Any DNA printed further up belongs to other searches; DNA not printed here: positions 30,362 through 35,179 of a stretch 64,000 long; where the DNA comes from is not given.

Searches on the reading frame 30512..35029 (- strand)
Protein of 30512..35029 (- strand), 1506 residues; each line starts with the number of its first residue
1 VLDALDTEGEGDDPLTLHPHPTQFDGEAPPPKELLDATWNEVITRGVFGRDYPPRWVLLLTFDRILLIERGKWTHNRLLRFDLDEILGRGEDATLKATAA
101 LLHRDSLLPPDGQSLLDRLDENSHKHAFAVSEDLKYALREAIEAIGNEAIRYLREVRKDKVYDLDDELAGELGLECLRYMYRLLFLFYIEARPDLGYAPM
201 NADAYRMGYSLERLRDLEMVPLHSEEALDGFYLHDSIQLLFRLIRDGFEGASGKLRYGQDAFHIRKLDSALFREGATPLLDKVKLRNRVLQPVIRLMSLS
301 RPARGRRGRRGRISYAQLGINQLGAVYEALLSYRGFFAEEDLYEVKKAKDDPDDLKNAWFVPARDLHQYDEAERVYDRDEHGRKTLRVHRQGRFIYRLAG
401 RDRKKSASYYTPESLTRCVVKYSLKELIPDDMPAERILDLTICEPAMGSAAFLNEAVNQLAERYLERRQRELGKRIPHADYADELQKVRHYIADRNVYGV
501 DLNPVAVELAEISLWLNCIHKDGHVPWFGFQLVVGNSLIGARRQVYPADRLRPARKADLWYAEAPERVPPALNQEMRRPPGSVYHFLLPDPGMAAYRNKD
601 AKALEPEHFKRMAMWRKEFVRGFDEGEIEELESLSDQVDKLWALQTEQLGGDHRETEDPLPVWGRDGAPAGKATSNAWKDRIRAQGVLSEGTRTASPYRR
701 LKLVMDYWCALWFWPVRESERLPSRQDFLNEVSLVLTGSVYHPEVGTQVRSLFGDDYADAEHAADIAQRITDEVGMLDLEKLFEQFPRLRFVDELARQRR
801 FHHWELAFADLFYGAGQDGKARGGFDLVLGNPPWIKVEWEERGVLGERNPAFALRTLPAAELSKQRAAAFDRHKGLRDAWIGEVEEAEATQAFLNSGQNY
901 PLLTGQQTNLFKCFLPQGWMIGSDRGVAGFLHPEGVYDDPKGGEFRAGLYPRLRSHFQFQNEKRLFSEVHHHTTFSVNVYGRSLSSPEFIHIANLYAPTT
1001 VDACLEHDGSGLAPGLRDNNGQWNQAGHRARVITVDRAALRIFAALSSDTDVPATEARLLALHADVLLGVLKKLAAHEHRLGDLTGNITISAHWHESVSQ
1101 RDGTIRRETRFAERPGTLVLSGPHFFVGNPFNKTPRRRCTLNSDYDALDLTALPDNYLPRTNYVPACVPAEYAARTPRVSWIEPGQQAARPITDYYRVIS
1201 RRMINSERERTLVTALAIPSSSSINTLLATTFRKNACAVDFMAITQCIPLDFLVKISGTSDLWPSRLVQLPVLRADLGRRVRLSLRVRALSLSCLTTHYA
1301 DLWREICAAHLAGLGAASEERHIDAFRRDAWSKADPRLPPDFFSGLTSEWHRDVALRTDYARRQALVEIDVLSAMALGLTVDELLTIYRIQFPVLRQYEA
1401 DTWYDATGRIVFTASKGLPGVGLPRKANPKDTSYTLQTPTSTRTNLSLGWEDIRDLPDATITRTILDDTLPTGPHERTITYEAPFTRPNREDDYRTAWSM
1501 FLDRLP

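Call 12: search_protein_families(library=pfam, proteins=[window:30512-35029:-], max_evalue=0.01)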
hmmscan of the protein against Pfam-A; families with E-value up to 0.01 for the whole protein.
window:30512-35029:- (1506 aa): 3 families
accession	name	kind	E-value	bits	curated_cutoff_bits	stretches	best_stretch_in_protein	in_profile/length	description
PF07669.17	Eco57I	-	1.6e-11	45.1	25.3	1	496-838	2-88/171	Eco57I restriction-modification methylase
PF02384.22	N6_Mtase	-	2.2e-06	27.7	20.4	1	395-522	14-105/311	N-6 DNA Methylase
PF20473.4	MmeI_Mtase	-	0.00019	21.1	27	1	435-517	16-85/259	MmeI, DNA-methyltransferase domain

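Call 13: search_protein_families(library=padloc, proteins=[window:30512-35029:-], max_evalue=0.001)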
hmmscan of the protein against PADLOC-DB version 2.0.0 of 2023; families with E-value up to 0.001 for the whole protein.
window:30512-35029:- (1506 aa): 28 families (the best 25 are shown)
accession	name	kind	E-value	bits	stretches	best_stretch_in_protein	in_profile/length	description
PDLC03614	REase_MTase_IIG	-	3e-260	865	1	53-1501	178-1573/1584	Type IIG restriction enzyme-methyltransferase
PDLC03611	REase_MTase_IIG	-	6.5e-207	688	2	46-1308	153-1406/1532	Type IIG restriction enzyme-methyltransferase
PDLC02643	DrmMI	-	8.5e-53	177.6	3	386-558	536-737/1347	DrmMI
PDLC02638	DrmMI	-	7.1e-41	138.3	2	395-543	543-720/935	DrmMI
PDLC03622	REase_MTase_IIG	-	1.9e-26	89.8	3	471-546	572-649/1524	Type IIG restriction enzyme-methyltransferase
PDLC02639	DrmMI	-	2.6e-22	76.9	1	404-546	248-393/803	DrmMI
PDLC02645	DrmMI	-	3.8e-21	73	1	388-547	532-719/772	DrmMI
PDLC02644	DrmMI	-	7.2e-21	71.8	1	388-543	48-231/988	DrmMI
PDLC03618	REase_MTase_IIG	-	1.8e-20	69.9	1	394-543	538-715/1429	Type IIG restriction enzyme-methyltransferase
PDLC03613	REase_MTase_IIG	-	4.4e-19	65.7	1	258-541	334-615/1250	Type IIG restriction enzyme-methyltransferase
PDLC03620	REase_MTase_IIG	-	3.1e-15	52.9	1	178-541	366-726/1378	Type IIG restriction enzyme-methyltransferase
PDLC03629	REase_MTase_IIG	-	2.8e-14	49.9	1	436-541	432-536/1182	Type IIG restriction enzyme-methyltransferase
PDLC03609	REase_MTase_IIG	-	3e-14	49.8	1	435-540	432-533/1066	Type IIG restriction enzyme-methyltransferase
PDLC02646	DrmMI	-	1.5e-12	44.5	1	488-542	45-99/792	DrmMI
PDLC03604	REase_MTase_IIG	-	2.5e-10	37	1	392-521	343-475/1011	Type IIG restriction enzyme-methyltransferase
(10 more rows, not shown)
